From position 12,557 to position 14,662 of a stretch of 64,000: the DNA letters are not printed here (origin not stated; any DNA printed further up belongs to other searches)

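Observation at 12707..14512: Membrane-anchored bacterial P450: DUF4345-like multi-TM domain fused to a P450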

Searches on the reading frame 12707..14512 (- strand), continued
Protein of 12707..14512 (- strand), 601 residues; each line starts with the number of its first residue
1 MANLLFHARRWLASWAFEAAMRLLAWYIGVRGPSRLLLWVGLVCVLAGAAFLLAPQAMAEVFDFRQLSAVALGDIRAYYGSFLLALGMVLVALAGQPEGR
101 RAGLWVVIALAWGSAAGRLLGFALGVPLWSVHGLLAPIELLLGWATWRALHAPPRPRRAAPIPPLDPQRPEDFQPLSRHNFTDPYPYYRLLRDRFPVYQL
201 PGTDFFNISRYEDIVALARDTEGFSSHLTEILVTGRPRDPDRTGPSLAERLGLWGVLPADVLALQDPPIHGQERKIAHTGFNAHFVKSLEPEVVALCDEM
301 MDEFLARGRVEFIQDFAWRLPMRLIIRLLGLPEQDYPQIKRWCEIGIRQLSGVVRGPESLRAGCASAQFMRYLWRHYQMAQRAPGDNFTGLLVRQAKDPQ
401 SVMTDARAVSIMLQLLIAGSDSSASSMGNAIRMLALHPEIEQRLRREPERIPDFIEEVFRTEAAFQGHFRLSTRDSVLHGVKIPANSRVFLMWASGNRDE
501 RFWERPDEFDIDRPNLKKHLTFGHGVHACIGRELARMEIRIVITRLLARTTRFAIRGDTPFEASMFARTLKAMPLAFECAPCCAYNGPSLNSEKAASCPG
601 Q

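Call 13: find_encoding_contigs(protein=P0020, flank=8000, max_places=2)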
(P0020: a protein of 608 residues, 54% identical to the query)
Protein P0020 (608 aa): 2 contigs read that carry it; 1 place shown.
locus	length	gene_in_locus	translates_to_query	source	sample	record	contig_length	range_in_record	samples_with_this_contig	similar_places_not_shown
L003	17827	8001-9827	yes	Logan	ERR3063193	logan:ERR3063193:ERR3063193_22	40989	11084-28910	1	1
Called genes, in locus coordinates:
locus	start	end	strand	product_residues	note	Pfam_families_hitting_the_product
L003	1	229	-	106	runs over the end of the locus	PF00893:Multi_Drug_Res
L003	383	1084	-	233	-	-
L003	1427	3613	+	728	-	PF20656:MS_N (weak), PF20658:MSG_insertion, PF01274:MS_TIM-barrel, PF20659:MS_C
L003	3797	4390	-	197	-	-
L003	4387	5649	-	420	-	-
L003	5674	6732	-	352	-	-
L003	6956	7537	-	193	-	PF06094:GGACT (weak), PF13772:AIG2_2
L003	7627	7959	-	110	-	-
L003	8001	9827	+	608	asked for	PF14248:DUF4345, PF00067:p450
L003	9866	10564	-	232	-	-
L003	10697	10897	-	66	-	-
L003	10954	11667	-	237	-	-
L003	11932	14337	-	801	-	PF02460:Patched (faint), PF03176:MMPL, PF00873:ACR_tran (weak)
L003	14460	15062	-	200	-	PF00440:TetR_N, PF16925:TetR_C_13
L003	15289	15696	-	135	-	PF03061:4HBT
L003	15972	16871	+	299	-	PF00561:Abhydrolase_1, PF12697:Abhydrolase_6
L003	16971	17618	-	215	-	PF06197:DUF998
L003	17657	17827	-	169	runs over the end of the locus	PF06271:RDD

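Call 14: find_encoding_contigs(protein=P0003, flank=8000, max_places=2)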
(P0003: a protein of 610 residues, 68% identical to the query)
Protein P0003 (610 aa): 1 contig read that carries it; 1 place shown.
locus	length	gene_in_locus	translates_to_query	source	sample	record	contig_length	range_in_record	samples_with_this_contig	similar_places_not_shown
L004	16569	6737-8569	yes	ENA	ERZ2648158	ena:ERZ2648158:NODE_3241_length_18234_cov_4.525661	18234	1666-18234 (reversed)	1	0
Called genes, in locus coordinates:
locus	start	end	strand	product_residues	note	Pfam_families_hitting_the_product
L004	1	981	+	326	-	?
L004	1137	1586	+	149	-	PF01797:Y1_Tnp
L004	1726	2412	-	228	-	PF00929:RNase_T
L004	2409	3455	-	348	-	PF01979:Amidohydro_1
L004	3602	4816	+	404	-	PF00764:Arginosuc_synth, PF20979:Arginosuc_syn_C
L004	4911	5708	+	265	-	PF00664:ABC_membrane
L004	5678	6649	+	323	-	PF00005:ABC_tran, PF02463:SMC_N (faint)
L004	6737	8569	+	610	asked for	PF14248:DUF4345, PF00067:p450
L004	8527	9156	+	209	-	PF00440:TetR_N (weak), PF02909:TetR_C_1 (weak)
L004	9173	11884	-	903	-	PF00989:PAS, PF08448:PAS_4, PF13426:PAS_9, PF08448:PAS_4, PF13426:PAS_9, PF00512:HisKA, PF02518:HATPase_c, PF00072:Response_reg, +1 more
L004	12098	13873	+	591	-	PF00664:ABC_membrane, PF02463:SMC_N (faint), PF00005:ABC_tran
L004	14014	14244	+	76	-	PF11839:Alanine_zipper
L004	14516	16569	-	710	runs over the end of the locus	PF00072:Response_reg, PF00989:PAS (weak), PF13188:PAS_8, PF08448:PAS_4 (weak), PF13426:PAS_9, PF00990:GGDEF, PF00563:EAL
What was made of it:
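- The same arrangement in L004 (call 14).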

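Call 15: find_encoding_contigs(protein=P0007, flank=8000, max_places=2)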
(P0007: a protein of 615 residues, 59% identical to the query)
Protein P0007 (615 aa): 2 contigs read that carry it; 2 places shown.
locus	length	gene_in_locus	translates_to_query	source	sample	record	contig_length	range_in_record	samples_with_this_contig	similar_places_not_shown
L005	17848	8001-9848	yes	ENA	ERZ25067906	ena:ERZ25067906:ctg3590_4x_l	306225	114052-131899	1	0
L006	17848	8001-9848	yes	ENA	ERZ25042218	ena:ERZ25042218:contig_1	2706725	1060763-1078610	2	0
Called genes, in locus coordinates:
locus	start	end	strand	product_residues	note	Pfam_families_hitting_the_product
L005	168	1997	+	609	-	PF01637:ATPase_2 (faint), PF13191:AAA_16 (faint), PF00004:AAA, PF00910:RNA_helicase (faint), PF05729:NACHT (faint), PF13173:AAA_14 (faint), PF13238:AAA_18 (faint), PF13401:AAA_22 (faint), +2 more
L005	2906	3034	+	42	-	-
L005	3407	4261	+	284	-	PF12172:zf-ChsH2, PF01796:OB_ChsH2_C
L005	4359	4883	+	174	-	PF02771:Acyl-CoA_dh_N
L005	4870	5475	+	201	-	PF00441:Acyl-CoA_dh_1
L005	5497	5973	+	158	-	PF01575:MaoC_dehydratas (weak)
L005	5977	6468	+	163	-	-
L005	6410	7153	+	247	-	PF22691:Thiolase_C_1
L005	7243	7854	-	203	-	PF00440:TetR_N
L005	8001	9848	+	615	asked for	PF14248:DUF4345 (weak), PF00067:p450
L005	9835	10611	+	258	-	PF00970:FAD_binding_6, PF00175:NAD_binding_1 (weak)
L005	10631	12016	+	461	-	-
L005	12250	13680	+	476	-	PF00753:Lactamase_B, PF19583:ODP (faint), PF23023:Anti-Pycsar_Apyc1 (weak), PF12706:Lactamase_B_2 (faint), PF14863:Alkyl_sulf_dimr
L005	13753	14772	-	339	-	PF08240:ADH_N, PF00107:ADH_zinc_N, PF13602:ADH_zinc_N_2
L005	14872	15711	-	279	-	PF00756:Esterase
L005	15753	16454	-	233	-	PF00107:ADH_zinc_N, PF13602:ADH_zinc_N_2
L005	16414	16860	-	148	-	PF08240:ADH_N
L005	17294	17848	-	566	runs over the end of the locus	PF00884:Sulfatase, PF01663:Phosphodiest (faint), PF16347:SGSH_C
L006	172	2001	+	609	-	PF01637:ATPase_2 (faint), PF13191:AAA_16 (faint), PF00004:AAA, PF00910:RNA_helicase (faint), PF05729:NACHT (faint), PF13173:AAA_14 (faint), PF13238:AAA_18 (faint), PF13401:AAA_22 (faint), +2 more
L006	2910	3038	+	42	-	-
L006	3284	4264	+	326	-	PF13452:FAS1_DH_region, PF12172:zf-ChsH2, PF01796:OB_ChsH2_C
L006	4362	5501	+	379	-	PF02771:Acyl-CoA_dh_N, PF00441:Acyl-CoA_dh_1, PF08028:Acyl-CoA_dh_2 (weak)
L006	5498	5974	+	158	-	PF01575:MaoC_dehydratas (weak)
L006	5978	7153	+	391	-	PF00108:Thiolase_N (weak), PF22691:Thiolase_C_1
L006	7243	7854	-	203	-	PF00440:TetR_N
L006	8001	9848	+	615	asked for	PF14248:DUF4345 (weak), PF00067:p450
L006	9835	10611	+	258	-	PF00970:FAD_binding_6, PF00175:NAD_binding_1 (weak)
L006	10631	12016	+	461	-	-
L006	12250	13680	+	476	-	PF00753:Lactamase_B, PF19583:ODP (faint), PF23023:Anti-Pycsar_Apyc1 (weak), PF12706:Lactamase_B_2 (faint), PF14863:Alkyl_sulf_dimr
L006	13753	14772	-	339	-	PF08240:ADH_N, PF00107:ADH_zinc_N, PF13602:ADH_zinc_N_2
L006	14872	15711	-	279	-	PF00756:Esterase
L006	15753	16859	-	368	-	PF08240:ADH_N, PF00107:ADH_zinc_N, PF13602:ADH_zinc_N_2 (weak)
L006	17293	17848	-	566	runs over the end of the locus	PF00884:Sulfatase, PF01663:Phosphodiest (faint), PF16347:SGSH_C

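Call 16: find_encoding_contigs(protein=P0031, flank=8000, max_places=2)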
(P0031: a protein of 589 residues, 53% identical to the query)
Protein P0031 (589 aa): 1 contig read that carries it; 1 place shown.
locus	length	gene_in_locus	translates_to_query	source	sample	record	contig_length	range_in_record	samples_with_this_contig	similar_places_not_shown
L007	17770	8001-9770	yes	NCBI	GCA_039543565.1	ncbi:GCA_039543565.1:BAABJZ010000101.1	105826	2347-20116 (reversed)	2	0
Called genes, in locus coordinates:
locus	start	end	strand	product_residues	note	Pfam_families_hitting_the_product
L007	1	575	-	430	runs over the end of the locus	PF00512:HisKA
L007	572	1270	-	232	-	PF00072:Response_reg, PF00486:Trans_reg_C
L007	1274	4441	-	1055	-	PF00873:ACR_tran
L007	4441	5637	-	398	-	-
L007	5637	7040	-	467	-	PF02321:OEP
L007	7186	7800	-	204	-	PF00440:TetR_N, PF02909:TetR_C_1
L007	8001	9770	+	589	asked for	PF14248:DUF4345 (faint), PF00067:p450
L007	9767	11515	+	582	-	PF00301:Rubredoxin, PF00258:Flavodoxin_1, PF00667:FAD_binding_1 (faint), PF00175:NAD_binding_1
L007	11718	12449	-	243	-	-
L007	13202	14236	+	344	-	PF13609:Porin_4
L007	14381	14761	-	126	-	-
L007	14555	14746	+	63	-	-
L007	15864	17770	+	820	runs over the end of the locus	PF07715:Plug, PF00593:TonB_dep_Rec_b-barrel, PF25183:OMP_b-brl_4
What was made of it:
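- On Eukaryote-type class II microsomal P450 system: A diflavin-type partner is seen only in L007 (call 16).
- Closest known: Eukaryotic microsomal. Same: One relative (Ferrimonas, L007) even has an adjacent flavodoxin-FAD-NAD diflavin-type reductase (call 16).
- In Ferrimonas the orthologous TetR is followed on its own strand by an RND pump (OEP-MFP-ACR_tran), and this unit is divergent from P450-reductase, so one operator region could control both (call 16).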

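Call 17: find_encoding_contigs(protein=P0030, flank=8000, max_places=2)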
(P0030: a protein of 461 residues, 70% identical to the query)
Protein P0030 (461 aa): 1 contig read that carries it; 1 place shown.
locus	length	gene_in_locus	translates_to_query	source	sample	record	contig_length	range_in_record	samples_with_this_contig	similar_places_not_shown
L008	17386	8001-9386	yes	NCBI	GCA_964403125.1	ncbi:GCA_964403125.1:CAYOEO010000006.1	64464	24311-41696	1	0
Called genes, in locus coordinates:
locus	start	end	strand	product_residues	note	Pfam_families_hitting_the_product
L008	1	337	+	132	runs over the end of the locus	PF00072:Response_reg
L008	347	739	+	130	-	PF01584:CheW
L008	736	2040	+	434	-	PF01739:CheR, PF13489:Methyltransf_23 (weak), PF08242:Methyltransf_12 (faint), PF13847:Methyltransf_31 (faint)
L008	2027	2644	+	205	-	PF01584:CheW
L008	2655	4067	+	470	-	PF11563:Protoglobin, PF00015:MCPsignal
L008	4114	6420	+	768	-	PF01627:Hpt, PF02518:HATPase_c, PF01584:CheW, PF00072:Response_reg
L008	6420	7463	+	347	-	PF00072:Response_reg, PF01339:CheB_methylest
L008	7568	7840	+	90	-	PF09360:zf-CDGSH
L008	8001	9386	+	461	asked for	PF00067:p450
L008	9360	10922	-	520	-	PF13086:AAA_11 (faint), PF13245:AAA_19, PF13604:AAA_30, PF01443:Viral_helicase1 (faint), PF05127:NAT10_TcmA_helicase, PF18335:SH3_13, PF13538:UvrD_C_2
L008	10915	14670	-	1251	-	PF00580:UvrD-helicase, PF13245:AAA_19 (weak), PF13538:UvrD_C_2 (faint), PF13361:UvrD_C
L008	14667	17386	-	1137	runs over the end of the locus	PF04257:RecC_N, PF27451:RecC_4th, PF17946:RecC_C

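Call 42: find_related_loci(query=window:12707-14512:-, collection=genome_contigs, flank=6000)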
Query window:12707-14512:- (601 aa) in genome_contigs; peptide patterns used: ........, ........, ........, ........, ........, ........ (x = any residue, [..] = any of these).
156 stretches matched a pattern; 56 encode a relative of the query (tblastn E <= 1e-3); 55 distinct loci.
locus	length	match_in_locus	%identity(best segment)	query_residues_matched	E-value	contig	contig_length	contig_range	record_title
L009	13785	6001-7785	58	1-594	0e+0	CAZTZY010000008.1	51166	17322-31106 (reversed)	MAG TPA_asm: uncultured Spongiibacteraceae bacterium isolate binchicken_co186_304 genome assembly, contig: NODE_608_leng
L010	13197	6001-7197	27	172-582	2e-37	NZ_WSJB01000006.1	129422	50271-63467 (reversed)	Bordetella sp. 02P26C-1 NODE_6_length_129320_cov_29.573824, whole genome shotgun sequence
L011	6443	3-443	39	430-575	1e-25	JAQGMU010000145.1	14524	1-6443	MAG: Ramlibacter sp. isolate RYN_569 scaffold_1516555, whole genome shotgun sequence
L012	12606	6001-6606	29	373-549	5e-16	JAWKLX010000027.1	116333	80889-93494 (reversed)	MAG: Saprospiraceae bacterium isolate ABC1.32 ABC1.32.fa-27, whole genome shotgun sequence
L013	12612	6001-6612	27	385-564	6e-15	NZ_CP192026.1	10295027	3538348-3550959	Streptosporangium sp. CA-135522 chromosome, complete genome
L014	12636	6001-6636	29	361-547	8e-15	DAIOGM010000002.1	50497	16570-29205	MAG TPA_asm: Gemmataceae bacterium isolate CTOTU25972 NODE_95_length_50497_cov_4.306669, whole genome shotgun sequence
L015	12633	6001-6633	28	380-561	1e-14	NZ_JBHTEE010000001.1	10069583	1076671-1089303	Streptosporangium amethystogenes subsp. fukuiense strain JCM 10083 contig_1, whole genome shotgun sequence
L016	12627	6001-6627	29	380-561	4e-14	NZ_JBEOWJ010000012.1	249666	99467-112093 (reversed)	Streptosporangium sp. NPDC002544 NPDC002544_7_G8.ctg-0012, whole genome shotgun sequence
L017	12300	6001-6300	37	480-580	7e-14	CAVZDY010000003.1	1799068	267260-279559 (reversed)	MAG: uncultured Alphaproteobacteria bacterium isolate MFD06092.bin.1.269 genome assembly, contig: contig_24857, whole ge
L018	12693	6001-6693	27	380-577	1e-13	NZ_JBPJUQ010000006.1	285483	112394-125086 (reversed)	Streptosporangium sp. G11 G11_scaffold6, whole genome shotgun sequence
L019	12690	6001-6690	25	379-577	2e-13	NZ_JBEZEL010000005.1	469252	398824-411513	Streptosporangium sp. NPDC049078 NPDC049078_81_B1.ctg-0005, whole genome shotgun sequence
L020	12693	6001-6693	26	380-577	3e-13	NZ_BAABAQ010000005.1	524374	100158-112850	Streptosporangium oxazolinicum strain JCM 17388 sequence05, whole genome shotgun sequence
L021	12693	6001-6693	27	380-577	3e-13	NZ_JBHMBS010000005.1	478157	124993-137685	Streptosporangium vulgare strain JCM 3028 spades_K_25_97_5, whole genome shotgun sequence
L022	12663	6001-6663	25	357-547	4e-13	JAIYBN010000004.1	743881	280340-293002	MAG: Proteobacteria bacterium isolate E1_MAG_00048 pond_E1_MAG_00048_000000000011, whole genome shotgun sequence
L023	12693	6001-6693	26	380-577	5e-13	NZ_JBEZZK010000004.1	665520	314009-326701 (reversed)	Streptosporangium sp. NPDC023963 NPDC023963_104_C5.ctg-0004, whole genome shotgun sequence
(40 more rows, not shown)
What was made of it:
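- Tried and rejected: It gave one close relative (L009, a Spongiibacteraceae MAG, 58%) and otherwise generic P450s (call 42).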

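Call 45: predict_structure(alignment_id=A2)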
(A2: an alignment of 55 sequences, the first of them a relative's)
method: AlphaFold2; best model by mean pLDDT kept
length: 601 residues; sequences in the alignment: 55
mean_pLDDT: 91.0   pTM: 0.86
mean pLDDT of the five models: 91.0, 89.3, 88.9, 86.7, 86.5
residues with pLDDT >= 90: 443; 70-90: 129; 50-70: 18; < 50: 11
segments of 3 or more residues with pLDDT < 50: 591-601
pLDDT, mean of each block of 10 residues (from residue 1): 86 96 94 94 98 97 93 97 98 94 97 97 96 96 97 87 88 87 90 96 94 94 89 83 88 89 85 87 90 96 95 96 95 97 90 85 94 98 96 96 95 90 92 97 98 96 86 96 95 94 94 92 60 90 97 95 84 96 62 43 34
secondary structure, 60 per line:
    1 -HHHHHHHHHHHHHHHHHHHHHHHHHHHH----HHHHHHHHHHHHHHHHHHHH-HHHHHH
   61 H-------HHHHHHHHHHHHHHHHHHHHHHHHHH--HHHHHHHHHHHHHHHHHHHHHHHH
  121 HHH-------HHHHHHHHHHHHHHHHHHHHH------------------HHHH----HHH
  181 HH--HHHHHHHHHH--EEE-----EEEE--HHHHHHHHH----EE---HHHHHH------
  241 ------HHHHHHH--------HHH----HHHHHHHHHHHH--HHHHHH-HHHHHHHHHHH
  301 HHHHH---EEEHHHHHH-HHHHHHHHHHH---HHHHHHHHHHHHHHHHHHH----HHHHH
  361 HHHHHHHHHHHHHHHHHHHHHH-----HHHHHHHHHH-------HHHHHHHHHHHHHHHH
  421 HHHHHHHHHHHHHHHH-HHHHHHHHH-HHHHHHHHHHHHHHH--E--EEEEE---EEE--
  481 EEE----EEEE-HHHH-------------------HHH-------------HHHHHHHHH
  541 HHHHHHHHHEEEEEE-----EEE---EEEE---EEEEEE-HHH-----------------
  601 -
elements in order: H2-29 H34-53 H55-61 H69-94 H97-123 H131-151 H170-173 H178-182 H185-194 E197-199 E205-208 H211-219 H229-234 H247-253 H269-280 H283-288 H290-305 E309-311 H312-317 H319-329 H333-351 H356-382 H388-397 H405-436 H438-446 H448-462 E468-472 E476-478 E481-483 E488-491 H493-496 H532-549 E550-555 E561-563 E567-570 E574-579
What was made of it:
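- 14426..14509 (-): Conserved N-terminal helix (aa 2-29, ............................) with family motif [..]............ AF2 gives helix 2-29 with block pLDDT 86-96 (call 45).
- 14006..14059 (-): Pro/Arg-rich linker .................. (aa 152-169). AF2 block pLDDT is about 87-88 (call 45).
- The full-length model has pLDDT 91 and pTM 0.86, with a confident linker (call 45). The high pTM of 0.86 suggests a fixed domain arrangement (call 45).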

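Call 48: find_encoding_contigs(protein=P0008, flank=6000, max_places=1)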
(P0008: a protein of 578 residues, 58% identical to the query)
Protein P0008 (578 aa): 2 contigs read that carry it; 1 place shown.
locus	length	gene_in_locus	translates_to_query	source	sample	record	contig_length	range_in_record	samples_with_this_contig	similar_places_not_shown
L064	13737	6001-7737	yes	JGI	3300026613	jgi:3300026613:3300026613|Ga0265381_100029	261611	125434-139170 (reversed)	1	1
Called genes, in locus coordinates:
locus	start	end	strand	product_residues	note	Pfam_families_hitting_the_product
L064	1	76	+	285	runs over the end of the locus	-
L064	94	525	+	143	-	-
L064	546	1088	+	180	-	-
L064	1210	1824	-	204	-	PF00440:TetR_N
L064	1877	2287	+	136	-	PF01124:MAPEG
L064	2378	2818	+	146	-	PF11071:Nuc_deoxyri_tr3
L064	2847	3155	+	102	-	PF06906:DUF1272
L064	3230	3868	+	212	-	PF13673:Acetyltransf_10 (faint), PF00583:Acetyltransf_1 (weak), PF13508:Acetyltransf_7 (weak)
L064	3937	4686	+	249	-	PF13417:GST_N_3 (weak)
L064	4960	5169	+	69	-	PF00313:CSD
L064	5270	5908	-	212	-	PF00440:TetR_N, PF02909:TetR_C_1 (weak)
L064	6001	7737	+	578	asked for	PF14248:DUF4345, PF00067:p450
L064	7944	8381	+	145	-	-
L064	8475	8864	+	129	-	-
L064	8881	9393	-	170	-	PF00440:TetR_N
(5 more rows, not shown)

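Call 49: find_encoding_contigs(protein=P0016, flank=6000, max_places=1)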
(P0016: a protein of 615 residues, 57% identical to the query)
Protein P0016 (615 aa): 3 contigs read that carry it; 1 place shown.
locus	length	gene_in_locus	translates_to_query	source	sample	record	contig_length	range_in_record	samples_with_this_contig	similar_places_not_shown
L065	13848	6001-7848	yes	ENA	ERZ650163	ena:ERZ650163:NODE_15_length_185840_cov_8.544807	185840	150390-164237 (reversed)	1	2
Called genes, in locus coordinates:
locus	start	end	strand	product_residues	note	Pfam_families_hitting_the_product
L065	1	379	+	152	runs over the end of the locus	PF01575:MaoC_dehydratas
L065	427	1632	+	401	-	PF00108:Thiolase_N, PF02803:Thiolase_C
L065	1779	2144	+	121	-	PF02136:NTF2, PF12680:SnoaL_2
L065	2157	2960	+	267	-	PF00106:adh_short, PF08659:KR, PF13561:adh_short_C2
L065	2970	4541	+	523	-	PF00890:FAD_binding_2, PF01266:DAO, PF01946:Thi4 (faint), PF03486:HI0933_like (faint), PF07992:Pyr_redox_2 (weak), PF12831:FAD_oxidored (weak)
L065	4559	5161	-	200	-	PF23894:LD_SV2 (weak), PF00805:Pentapeptide (weak), PF13576:Pentapeptide_3 (weak), PF13599:Pentapeptide_4, PF00805:Pentapeptide (weak), PF13599:Pentapeptide_4, PF00805:Pentapeptide (weak)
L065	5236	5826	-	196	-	PF00440:TetR_N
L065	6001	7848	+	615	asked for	PF14248:DUF4345 (weak), PF00067:p450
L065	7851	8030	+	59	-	PF00301:Rubredoxin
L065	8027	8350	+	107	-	PF12797:Fer4_2 (faint), PF12837:Fer4_6 (faint), PF13237:Fer4_10 (faint), PF14697:Fer4_21 (faint), PF13484:Fer4_16 (faint), PF12838:Fer4_7 (weak), PF00037:Fer4 (weak), PF11953:DUF3470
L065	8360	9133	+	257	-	PF00970:FAD_binding_6 (weak), PF00175:NAD_binding_1 (weak)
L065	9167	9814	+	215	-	PF00313:CSD, PF06961:DUF1294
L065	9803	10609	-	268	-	-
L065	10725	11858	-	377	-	-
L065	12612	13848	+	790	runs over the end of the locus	PF07715:Plug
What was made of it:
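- Tried and rejected: I rejected this as the main reading, because fused relatives still carry adjacent soluble FNR, ferredoxin or rubredoxin genes (calls 15, 16, 49), and no Cys pairs or paired His are conserved.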

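Call 50: find_encoding_contigs(protein=P0025, flank=6000, max_places=1)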
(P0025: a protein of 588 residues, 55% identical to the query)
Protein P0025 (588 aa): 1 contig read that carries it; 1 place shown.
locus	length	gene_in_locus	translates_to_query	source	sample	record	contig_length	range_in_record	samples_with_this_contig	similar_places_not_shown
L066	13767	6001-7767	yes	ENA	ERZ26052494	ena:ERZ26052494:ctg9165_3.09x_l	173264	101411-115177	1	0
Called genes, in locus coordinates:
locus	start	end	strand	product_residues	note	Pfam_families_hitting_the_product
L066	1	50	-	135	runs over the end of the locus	PF01641:SelR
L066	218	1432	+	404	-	PF00155:Aminotran_1_2, PF01041:DegT_DnrJ_EryC1 (weak)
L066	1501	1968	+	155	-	-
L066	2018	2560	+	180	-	PF01863:YgjP-like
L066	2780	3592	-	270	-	PF04116:FA_hydroxylase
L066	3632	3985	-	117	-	PF00462:Glutaredoxin (weak)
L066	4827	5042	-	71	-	PF02604:PhdYeFM_antitox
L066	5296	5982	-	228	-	PF00440:TetR_N (weak)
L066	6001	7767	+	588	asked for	PF14248:DUF4345, PF00067:p450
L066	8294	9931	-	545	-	PF00118:Cpn60_TCP1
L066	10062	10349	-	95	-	PF00166:Cpn10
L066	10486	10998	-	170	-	PF04186:FxsA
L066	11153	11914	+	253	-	PF00106:adh_short, PF08659:KR, PF23441:SDR, PF13561:adh_short_C2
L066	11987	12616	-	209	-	PF26670:DUF1631_C (weak)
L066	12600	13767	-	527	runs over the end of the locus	PF07793:DUF1631, PF26671:DUF1631_2nd, PF26672:DUF1631_3rd (weak)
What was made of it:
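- Neighbours in some relatives are lipid or steroid beta-oxidation-type genes: ChsH2-like, acyl-CoA dehydrogenase, MaoC, thiolase, SnoaL, SDR and a KstD-like FAD enzyme in L005/L006 and L065; FA_hydroxylase in L066 (calls 15, 49, 50).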

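Call 51: find_encoding_contigs(protein=P0033, flank=6000, max_places=1)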
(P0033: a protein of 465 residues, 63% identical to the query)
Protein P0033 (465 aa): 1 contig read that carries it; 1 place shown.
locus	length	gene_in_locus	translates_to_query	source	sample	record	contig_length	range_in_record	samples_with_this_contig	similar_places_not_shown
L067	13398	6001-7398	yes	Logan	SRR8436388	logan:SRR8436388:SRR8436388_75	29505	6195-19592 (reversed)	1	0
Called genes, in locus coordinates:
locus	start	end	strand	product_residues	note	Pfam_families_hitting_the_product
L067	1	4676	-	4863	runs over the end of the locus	?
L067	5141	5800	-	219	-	PF00440:TetR_N, PF02909:TetR_C_1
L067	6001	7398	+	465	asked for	PF00067:p450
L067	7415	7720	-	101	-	PF01329:Pterin_4a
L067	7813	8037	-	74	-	-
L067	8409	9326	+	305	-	PF00753:Lactamase_B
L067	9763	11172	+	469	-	PF19425:Csd3_N2, PF01551:Peptidase_M23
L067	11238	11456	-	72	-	-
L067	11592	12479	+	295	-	PF00849:PseudoU_synth_2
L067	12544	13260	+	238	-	PF00849:PseudoU_synth_2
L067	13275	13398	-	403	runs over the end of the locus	PF07690:MFS_1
